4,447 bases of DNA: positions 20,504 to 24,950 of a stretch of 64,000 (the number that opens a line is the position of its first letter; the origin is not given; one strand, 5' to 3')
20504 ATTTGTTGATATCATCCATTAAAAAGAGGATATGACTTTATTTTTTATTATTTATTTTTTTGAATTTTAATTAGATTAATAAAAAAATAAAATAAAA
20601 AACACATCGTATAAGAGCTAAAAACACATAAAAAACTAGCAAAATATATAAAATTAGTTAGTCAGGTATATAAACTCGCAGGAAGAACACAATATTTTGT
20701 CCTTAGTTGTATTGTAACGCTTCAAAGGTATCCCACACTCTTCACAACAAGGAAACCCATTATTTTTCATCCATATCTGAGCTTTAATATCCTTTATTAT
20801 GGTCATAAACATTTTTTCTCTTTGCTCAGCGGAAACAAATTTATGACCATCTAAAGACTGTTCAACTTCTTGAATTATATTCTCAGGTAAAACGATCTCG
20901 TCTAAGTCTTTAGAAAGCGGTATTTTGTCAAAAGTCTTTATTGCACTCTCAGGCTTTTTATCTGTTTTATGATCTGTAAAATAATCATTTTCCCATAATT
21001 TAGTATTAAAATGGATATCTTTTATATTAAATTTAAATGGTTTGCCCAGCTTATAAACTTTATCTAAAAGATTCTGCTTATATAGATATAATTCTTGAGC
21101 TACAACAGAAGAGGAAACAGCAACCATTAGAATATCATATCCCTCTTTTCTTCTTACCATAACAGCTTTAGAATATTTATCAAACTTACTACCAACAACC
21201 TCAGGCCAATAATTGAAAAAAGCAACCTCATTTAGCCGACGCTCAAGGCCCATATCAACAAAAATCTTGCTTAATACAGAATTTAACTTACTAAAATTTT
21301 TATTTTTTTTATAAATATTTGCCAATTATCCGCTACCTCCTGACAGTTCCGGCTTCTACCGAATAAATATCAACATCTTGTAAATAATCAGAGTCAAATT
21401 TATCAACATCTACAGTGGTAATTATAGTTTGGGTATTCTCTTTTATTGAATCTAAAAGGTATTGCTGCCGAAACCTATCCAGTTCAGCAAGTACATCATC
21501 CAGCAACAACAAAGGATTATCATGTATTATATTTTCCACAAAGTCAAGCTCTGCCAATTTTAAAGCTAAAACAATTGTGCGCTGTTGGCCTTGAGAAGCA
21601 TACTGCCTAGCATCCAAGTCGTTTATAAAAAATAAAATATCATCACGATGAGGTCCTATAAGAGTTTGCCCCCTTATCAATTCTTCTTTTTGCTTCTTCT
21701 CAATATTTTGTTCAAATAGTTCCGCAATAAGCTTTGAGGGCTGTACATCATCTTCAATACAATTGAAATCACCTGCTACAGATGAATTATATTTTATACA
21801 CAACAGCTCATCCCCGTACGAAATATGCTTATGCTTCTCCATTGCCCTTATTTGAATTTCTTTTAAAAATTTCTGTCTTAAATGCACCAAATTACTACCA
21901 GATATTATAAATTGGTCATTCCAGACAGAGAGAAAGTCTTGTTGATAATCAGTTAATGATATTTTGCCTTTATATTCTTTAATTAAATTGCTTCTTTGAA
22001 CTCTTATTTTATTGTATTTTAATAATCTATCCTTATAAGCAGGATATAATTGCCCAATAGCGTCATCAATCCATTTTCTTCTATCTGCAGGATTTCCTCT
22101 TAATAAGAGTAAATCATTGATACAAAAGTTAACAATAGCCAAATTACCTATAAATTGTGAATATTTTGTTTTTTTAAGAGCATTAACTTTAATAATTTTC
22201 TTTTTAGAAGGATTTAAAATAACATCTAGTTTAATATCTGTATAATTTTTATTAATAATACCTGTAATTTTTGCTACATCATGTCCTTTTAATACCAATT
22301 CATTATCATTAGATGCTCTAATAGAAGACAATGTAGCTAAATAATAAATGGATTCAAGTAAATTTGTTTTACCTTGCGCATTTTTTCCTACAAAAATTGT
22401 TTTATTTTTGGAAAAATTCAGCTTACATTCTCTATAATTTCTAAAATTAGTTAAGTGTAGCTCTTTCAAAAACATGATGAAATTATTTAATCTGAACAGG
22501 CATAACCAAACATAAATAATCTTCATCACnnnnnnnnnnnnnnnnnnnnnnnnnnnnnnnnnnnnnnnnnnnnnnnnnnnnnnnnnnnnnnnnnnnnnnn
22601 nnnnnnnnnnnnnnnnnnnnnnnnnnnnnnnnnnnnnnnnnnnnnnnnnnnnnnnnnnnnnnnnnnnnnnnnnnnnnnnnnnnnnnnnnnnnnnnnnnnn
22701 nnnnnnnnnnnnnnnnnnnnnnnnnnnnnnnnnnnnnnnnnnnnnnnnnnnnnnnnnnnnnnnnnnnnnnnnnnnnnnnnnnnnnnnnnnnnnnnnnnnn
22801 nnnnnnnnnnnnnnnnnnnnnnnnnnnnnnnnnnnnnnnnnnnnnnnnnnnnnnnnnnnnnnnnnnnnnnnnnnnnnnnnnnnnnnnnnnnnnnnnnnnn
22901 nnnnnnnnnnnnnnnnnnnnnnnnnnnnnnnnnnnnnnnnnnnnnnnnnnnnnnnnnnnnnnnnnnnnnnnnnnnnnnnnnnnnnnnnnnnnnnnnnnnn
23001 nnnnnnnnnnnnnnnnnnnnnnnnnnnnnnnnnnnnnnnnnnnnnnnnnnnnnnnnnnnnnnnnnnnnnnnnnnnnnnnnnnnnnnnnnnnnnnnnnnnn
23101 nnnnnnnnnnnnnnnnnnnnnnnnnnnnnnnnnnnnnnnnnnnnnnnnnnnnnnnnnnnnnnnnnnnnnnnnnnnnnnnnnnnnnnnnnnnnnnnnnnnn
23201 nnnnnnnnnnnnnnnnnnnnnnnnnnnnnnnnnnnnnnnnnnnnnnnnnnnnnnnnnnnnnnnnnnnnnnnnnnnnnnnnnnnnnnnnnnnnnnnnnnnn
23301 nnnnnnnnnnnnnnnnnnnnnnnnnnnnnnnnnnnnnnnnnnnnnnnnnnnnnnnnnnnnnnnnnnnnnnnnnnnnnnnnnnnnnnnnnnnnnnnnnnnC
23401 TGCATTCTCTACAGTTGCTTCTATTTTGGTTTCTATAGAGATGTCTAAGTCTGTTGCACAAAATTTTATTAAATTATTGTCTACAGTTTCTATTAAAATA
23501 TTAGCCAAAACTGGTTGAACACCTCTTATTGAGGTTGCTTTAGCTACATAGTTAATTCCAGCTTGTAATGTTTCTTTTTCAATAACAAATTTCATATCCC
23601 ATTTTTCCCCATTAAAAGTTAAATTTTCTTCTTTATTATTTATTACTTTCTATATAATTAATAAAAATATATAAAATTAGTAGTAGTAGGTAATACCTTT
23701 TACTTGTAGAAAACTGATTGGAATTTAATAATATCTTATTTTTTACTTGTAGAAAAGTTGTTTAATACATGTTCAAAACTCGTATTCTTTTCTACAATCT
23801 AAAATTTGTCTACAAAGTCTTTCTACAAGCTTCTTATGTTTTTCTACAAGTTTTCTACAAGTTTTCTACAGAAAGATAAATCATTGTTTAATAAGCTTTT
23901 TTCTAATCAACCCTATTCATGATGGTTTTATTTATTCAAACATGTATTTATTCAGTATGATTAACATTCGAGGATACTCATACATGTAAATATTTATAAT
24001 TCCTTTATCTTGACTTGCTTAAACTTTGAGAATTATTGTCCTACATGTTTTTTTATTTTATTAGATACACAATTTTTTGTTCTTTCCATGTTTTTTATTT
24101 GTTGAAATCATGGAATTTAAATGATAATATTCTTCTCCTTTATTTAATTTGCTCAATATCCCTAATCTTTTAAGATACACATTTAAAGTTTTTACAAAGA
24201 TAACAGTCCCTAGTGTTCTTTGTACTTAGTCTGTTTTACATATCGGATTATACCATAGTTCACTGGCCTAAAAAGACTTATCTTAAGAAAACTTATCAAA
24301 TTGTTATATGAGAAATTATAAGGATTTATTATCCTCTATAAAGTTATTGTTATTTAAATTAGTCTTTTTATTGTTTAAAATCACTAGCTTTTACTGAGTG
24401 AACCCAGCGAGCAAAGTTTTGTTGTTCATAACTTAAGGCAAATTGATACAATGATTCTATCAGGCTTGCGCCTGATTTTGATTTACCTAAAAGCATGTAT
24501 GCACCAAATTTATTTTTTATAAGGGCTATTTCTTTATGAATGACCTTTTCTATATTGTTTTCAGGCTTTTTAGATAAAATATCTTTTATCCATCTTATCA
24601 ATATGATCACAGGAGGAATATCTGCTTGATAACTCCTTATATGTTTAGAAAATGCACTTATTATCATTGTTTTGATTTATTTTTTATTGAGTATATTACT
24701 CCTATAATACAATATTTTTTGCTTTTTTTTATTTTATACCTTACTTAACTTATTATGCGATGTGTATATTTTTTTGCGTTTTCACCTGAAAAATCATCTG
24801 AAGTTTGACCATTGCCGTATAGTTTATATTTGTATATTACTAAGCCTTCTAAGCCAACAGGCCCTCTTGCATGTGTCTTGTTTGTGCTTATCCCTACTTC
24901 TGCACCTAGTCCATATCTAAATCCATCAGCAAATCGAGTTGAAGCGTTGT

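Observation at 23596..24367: Candidate oriC next to dnaN with eight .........-type DnaA boxes and no dnaA gene in the neighbourhood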

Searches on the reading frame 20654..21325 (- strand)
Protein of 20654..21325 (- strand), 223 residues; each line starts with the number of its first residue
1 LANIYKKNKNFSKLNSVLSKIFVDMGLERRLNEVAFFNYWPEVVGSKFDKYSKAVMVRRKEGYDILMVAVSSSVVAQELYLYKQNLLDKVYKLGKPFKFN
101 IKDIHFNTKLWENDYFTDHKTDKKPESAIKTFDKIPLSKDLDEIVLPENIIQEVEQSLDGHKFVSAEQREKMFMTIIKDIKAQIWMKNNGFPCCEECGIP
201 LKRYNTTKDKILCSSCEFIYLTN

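Call 5: search_protein_families(library=pfam, proteins=[window:20654-21325:-])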
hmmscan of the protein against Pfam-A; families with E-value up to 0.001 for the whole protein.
window:20654-21325:- (223 aa): 1 family
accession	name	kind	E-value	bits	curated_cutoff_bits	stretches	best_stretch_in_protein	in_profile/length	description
PF05258.17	DciA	-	2.5e-11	44.1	24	1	13-94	1-79/89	Dna[CI] antecedent, DciA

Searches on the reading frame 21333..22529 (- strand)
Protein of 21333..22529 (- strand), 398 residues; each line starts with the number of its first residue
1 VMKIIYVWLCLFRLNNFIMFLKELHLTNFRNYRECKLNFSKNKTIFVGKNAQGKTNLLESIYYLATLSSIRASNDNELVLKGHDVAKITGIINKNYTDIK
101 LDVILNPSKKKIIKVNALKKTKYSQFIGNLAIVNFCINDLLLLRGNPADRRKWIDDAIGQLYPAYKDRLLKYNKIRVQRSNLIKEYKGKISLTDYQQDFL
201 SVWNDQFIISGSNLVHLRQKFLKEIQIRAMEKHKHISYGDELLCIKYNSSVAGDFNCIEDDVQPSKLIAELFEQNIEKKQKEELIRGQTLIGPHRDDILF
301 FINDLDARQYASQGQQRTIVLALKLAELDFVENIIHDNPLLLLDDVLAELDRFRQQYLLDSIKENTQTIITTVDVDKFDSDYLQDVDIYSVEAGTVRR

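Call 5: search_protein_families(library=pfam, proteins=[window:21333-22529:-])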
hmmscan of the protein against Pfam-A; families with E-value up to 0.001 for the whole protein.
window:21333-22529:- (398 aa): 4 families
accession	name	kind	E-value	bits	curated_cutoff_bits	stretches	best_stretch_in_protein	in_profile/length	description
PF02463.25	SMC_N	-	2.5e-19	70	40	1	20-379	1-203/220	RecF/RecN/SMC N terminal domain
PF13175.12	AAA_15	-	2.6e-12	47.5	32.1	1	19-372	1-368/374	AAA ATPase domain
PF13476.12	AAA_23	-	4e-08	34.6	27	1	23-271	1-176/201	AAA domain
PF13304.12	AAA_21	-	3.5e-05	24.5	27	0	44-73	2-32/304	AAA domain, putative AbiEii toxin, Type IV TA system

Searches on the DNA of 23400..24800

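Call 15: search_rna_families(source=window, start=23400, end=24800, threshold=evalue, max_evalue=1)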
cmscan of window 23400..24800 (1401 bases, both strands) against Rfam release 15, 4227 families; matches with E-value up to 1: 0.
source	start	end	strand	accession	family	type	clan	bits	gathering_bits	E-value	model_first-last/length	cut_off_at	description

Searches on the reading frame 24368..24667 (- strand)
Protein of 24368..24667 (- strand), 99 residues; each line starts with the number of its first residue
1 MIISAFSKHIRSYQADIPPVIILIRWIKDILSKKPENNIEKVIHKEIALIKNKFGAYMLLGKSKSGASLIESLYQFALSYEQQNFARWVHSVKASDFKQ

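Call 5: search_protein_families(library=pfam, proteins=[window:24368-24667:-])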
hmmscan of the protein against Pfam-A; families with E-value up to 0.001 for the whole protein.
window:24368-24667:- (99 aa): 0 families

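Call 91: search_protein_families(library=pfam, proteins=[window:24368-24667:-], max_evalue=5)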
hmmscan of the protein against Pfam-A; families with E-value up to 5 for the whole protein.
window:24368-24667:- (99 aa): 0 families

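Call 96: predict_structure(protein=window:24368-24667:-)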
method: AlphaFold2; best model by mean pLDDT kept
length: 99 residues; sequences in the alignment: 1
mean_pLDDT: 49.7   pTM: 0.30
mean pLDDT of the five models: 49.7, 46.5, 44.4, 44.2, 44.1
residues with pLDDT >= 90: 0; 70-90: 0; 50-70: 59; < 50: 40
segments of 3 or more residues with pLDDT < 50: 1-17, 84-99
pLDDT, mean of each block of 10 residues (from residue 1): 37 47 58 54 54 52 52 56 46 41
secondary structure, 60 per line:
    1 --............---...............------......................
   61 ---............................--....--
elements in order: H3-14 H18-32 H39-60 H64-91 H94-97
